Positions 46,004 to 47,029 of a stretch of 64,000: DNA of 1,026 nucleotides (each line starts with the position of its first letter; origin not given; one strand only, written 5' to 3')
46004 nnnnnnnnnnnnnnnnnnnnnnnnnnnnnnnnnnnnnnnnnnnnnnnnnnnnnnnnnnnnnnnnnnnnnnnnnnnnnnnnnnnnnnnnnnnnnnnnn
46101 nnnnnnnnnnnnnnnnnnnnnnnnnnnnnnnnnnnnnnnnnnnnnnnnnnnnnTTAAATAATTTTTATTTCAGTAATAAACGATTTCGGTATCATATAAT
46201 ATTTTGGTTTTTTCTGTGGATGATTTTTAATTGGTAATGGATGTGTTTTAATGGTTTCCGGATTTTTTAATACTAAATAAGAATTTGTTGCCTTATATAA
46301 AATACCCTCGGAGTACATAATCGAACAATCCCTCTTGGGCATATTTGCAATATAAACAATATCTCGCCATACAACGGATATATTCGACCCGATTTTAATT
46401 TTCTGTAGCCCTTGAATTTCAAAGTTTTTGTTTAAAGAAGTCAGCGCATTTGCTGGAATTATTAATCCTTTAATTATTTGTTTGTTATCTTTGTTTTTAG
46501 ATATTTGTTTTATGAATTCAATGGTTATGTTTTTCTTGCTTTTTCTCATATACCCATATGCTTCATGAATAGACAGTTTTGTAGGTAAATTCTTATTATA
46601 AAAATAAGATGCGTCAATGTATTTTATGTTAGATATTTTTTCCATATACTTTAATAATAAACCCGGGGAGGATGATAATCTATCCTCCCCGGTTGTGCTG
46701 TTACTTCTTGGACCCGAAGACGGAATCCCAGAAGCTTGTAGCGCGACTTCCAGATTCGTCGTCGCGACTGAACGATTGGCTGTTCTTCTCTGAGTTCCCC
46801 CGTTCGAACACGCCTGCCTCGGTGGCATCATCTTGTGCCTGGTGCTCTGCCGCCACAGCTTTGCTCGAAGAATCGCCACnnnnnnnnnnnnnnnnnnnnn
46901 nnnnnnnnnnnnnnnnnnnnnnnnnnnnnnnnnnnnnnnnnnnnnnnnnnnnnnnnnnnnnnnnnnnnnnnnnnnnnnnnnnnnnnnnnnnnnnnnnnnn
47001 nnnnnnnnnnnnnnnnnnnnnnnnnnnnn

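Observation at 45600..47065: Two GC-rich units encoding small highly acidic Ser/Asp-rich proteins, each behind a shared 16-nt motif and a near-consensus promoter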

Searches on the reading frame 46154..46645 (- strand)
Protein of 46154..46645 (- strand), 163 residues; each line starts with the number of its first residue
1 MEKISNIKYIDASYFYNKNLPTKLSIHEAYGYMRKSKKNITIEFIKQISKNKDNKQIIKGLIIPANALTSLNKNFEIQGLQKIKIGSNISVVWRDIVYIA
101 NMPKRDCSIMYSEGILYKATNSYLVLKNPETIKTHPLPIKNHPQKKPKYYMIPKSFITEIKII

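Call 11: search_protein_families(library=pfam, proteins=[window:46154-46645:-], max_evalue=0.1)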
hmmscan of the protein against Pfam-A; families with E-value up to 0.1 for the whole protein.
window:46154-46645:- (163 aa): 0 families

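Call 32: find_homologous_proteins(query=window:46154-46645:-, max_evalue=0.001)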
Query window:46154-46645:- (163 aa): 6 proteins with E <= 0.001 among 24 candidates.
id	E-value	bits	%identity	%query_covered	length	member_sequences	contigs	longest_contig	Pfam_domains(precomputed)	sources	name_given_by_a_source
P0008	2.3e-99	348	100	100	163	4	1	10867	-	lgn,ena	-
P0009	1.8e-66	241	70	100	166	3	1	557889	-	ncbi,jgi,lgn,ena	ncbi:MAG: hypothetical protein ACYC1K_02635 [Minisyncoccota bacterium]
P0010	1.0e-47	180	56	98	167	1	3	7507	-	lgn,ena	-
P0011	1.5e-45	173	52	100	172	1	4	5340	-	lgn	-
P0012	1.3e-42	164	50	100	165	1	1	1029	-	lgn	-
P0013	2.6e-42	163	49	100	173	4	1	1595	-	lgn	-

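Call 34: find_encoding_contigs(protein=P0009, flank=8000, max_places=4)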
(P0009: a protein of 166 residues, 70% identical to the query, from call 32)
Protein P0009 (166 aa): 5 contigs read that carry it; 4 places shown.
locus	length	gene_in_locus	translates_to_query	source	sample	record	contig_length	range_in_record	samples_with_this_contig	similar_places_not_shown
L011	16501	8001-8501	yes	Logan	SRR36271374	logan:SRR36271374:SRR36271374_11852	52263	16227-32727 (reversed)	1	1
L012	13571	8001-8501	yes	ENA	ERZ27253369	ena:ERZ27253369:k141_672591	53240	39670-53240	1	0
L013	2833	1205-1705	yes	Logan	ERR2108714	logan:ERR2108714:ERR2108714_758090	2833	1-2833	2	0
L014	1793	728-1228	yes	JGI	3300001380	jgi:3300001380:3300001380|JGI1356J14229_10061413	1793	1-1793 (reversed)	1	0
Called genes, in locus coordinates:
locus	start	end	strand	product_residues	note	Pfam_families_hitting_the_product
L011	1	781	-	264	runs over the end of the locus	PF04402:SIMPL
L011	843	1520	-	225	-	PF01569:PAP2, PF23778:Phage_holin_2 (weak)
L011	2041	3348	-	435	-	PF00226:DnaJ, PF03572:Peptidase_S41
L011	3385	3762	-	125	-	-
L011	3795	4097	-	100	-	PF06305:LapA_dom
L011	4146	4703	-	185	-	PF01928:CYTH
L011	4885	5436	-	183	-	PF01923:Cob_adeno_trans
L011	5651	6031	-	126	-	PF01245:Ribosomal_L19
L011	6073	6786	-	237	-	PF00849:PseudoU_synth_2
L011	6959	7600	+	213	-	-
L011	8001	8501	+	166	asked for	-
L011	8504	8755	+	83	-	-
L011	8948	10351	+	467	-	-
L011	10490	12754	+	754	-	-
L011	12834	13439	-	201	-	-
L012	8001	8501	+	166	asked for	-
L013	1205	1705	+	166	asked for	-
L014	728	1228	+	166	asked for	-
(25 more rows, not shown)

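Call 59: search_protein_families(library=ncbifam, proteins=[window:46154-46645:-], max_evalue=0.1)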
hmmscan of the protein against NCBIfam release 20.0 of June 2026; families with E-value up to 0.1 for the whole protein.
window:46154-46645:- (163 aa): 1 family
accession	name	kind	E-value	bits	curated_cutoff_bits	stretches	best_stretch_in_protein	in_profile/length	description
TIGR02954.1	Sig70_famx3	hypoth_equivalog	0.02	14.7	188.5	1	7-76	58-125/170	RNA polymerase sigma-70 factor, TIGR02954 family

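Call 60: search_protein_families(library=padloc, proteins=[window:46154-46645:-], max_evalue=0.1)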
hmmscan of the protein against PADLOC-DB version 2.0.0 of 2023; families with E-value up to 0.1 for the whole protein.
window:46154-46645:- (163 aa): 0 families

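Call 61: search_protein_families(library=phrogs, proteins=[window:46154-46645:-], max_evalue=0.1)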
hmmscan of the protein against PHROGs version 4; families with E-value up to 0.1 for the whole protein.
window:46154-46645:- (163 aa): 0 families

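Call 62: predict_structure(alignment_id=A3)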
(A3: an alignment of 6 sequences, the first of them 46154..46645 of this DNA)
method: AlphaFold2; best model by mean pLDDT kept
length: 163 residues; sequences in the alignment: 6
mean_pLDDT: 69.9   pTM: 0.63
mean pLDDT of the five models: 69.9, 65.0, 63.9, 60.0, 43.8
residues with pLDDT >= 90: 18; 70-90: 54; 50-70: 80; < 50: 11
segments of 3 or more residues with pLDDT < 50: 68-72, 139-141
pLDDT, mean of each block of 10 residues (from residue 1): 61 81 68 68 59 53 52 54 86 70 64 90 88 64 73 82 87
secondary structure, 60 per line:
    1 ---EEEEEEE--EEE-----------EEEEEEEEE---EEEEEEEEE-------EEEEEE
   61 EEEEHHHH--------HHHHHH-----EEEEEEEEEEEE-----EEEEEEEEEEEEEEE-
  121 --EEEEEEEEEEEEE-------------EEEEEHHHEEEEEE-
elements in order: E4-10 E13-15 E27-35 E39-47 E55-64 H65-68 H77-82 E88-99 E105-119 E123-135 E149-153 E157-162
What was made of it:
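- Closest known: Sm/LSm/Hfq small beta-barrel proteins. Different: There is no Sm1/Sm2 motif evidence, the model is of medium confidence (pLDDT 70; call 62), and the fold is very common.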

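Call 64: search_protein_representatives(alignment_id=A3)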
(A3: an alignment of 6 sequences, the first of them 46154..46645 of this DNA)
Query: 6 sequences, 168 profile positions. Proteins with E-value up to 0.001 (for the whole library): 160; up to 1e-10: 103; up to 1e-30: 38. The best 150 are listed.
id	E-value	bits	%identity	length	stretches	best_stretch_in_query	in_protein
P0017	1.0e-57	211.0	-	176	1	2-168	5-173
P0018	3.3e-56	206.0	-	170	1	1-167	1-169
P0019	3.3e-54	199.6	-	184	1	1-167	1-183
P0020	5.7e-53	195.5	-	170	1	1-167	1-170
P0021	1.9e-50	187.3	-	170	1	1-167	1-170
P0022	1.1e-47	178.3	-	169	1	3-166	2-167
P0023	1.8e-47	177.7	-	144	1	1-146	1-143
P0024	4.1e-46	173.2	-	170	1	1-165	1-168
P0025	6.6e-46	172.6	-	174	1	1-167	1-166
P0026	1.4e-45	171.5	-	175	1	1-166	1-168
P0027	1.6e-44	168.1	-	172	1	1-166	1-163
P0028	2.4e-44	167.5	-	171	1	2-165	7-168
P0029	2.5e-44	167.4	-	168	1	1-165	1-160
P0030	5.9e-43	163.0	-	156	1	1-162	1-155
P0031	2.1e-42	161.2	-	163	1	1-167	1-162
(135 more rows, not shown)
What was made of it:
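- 46154..46645 (-): 163-aa beta-rich protein, the true extent of the 241-aa ORF. Its C-terminal domain carries W-R-D-I ... Y-(S/T)-E-G ... N-P-E-T ... N-H-P ... I-P-x-S. Call 64 found 160 clusters in the library of 50%-identity cluster representatives.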

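Call 70: find_encoding_contigs(protein=P0010, flank=5000, max_places=4)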
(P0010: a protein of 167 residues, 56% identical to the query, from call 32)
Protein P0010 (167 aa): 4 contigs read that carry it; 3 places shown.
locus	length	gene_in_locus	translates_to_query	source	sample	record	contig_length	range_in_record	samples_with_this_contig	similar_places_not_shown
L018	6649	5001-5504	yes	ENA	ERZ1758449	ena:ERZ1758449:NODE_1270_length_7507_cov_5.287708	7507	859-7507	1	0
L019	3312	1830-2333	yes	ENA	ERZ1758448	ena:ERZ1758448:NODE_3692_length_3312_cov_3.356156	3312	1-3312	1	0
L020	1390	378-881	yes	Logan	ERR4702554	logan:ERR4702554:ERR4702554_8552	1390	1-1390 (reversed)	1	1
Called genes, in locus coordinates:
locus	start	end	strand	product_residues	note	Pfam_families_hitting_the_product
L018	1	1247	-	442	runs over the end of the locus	PF00535:Glycos_transf_2, PF00293:NUDIX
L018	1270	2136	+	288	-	-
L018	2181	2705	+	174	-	PF00293:NUDIX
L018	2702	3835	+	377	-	PF00534:Glycos_transf_1, PF13692:Glyco_trans_1_4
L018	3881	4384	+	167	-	-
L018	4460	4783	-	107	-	-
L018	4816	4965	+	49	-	-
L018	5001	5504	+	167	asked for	-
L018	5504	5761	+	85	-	-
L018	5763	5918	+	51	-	-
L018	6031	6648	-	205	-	?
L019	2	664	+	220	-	?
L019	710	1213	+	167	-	-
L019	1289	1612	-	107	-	-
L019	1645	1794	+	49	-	-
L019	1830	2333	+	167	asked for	-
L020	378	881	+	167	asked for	-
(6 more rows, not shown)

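Call 77: find_related_loci(query=A3, collection=viral_contigs, flank=6000)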
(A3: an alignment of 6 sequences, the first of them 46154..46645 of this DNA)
Query A3 (163 aa) in viral_contigs; peptide patterns used: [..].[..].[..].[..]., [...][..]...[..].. (x = any residue, [..] = any of these).
34 stretches matched a pattern, but none encodes a relative of the query by tblastn (E <= 1e-3).

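Call 85: search_solved_structures(query=A3, max_evalue=10)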
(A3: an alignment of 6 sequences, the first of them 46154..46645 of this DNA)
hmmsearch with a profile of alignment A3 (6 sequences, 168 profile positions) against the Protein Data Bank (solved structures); distinct sequences matched with E-value up to 10: 1.
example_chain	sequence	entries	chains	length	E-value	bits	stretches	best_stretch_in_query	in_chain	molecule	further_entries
4m85_A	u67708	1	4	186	0.015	18.4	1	76-155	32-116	N-acetyltransferase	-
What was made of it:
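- On Sm/LSm/Hfq family (163-aa partner): No sequence-level match to Pfam or PDB (calls 11, 85).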

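Call 89: find_encoding_contigs(protein=P0011, flank=4000, max_places=4)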
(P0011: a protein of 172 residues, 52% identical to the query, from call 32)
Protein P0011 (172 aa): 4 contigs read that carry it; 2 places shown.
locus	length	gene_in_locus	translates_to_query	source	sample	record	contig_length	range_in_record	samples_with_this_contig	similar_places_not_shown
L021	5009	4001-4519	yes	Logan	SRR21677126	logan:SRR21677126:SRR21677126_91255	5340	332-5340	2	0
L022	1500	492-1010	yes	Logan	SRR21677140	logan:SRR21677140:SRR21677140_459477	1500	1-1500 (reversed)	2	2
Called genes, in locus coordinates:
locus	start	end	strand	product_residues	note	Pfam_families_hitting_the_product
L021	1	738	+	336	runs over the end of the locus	PF01207:Dus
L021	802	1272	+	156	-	-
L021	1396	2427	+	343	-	PF05496:RuvB_N, PF13177:DNA_pol3_delta2 (weak), PF00004:AAA, PF07728:AAA_5 (faint), PF13401:AAA_22 (faint), PF13177:DNA_pol3_delta2, PF12169:DNA_pol3_gamma3 (weak)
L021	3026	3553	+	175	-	PF01872:RibD_C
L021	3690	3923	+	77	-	-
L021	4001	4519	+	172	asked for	-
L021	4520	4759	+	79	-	-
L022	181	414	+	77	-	-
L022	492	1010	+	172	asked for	-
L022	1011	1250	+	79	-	-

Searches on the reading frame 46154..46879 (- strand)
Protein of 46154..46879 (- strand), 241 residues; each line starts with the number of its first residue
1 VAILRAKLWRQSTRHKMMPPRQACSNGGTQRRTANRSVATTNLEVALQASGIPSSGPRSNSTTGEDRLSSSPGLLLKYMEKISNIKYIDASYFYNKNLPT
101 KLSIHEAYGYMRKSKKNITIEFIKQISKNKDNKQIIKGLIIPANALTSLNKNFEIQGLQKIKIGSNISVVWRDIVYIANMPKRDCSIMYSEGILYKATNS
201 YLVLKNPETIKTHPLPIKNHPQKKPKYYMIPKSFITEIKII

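Call 16: find_encoding_contigs(protein=window:46154-46879:-, flank=6000, max_places=10)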
Protein window:46154-46879:- (241 aa): no gene with exactly this product is on record in the collection.
